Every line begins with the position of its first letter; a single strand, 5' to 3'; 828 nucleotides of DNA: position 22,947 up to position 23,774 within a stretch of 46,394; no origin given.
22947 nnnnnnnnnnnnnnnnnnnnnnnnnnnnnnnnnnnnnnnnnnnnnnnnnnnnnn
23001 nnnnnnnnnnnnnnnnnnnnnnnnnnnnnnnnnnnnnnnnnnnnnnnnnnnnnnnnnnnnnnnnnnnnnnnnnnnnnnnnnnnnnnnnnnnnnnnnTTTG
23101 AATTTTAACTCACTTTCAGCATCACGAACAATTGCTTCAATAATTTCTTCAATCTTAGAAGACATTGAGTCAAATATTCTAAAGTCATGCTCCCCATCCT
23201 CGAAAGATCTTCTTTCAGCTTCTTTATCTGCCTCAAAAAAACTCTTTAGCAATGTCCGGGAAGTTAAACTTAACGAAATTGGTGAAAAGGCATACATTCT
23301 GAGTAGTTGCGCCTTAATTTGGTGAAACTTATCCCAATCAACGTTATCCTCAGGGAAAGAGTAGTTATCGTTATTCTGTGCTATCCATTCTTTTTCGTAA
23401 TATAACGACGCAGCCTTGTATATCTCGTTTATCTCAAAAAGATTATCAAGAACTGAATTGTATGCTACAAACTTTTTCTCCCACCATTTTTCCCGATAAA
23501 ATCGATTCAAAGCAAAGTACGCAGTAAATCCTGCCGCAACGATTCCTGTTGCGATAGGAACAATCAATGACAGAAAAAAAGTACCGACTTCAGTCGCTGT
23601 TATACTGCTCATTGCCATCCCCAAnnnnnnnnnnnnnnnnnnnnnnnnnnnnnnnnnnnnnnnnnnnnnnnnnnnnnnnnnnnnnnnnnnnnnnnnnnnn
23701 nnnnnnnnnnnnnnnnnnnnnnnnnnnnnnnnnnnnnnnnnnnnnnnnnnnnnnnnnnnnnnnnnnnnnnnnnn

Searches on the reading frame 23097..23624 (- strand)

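Call 37: search_protein_families(library=phrogs, proteins=[window:23097-23624:-], max_evalue=0.00001)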
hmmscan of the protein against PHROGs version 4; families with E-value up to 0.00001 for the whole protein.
window:23097-23624:- (176 aa): 1 family
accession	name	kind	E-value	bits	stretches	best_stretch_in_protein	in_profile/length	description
phrog_17948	-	unknown function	7.3e-26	92.3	1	16-175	6-167/185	-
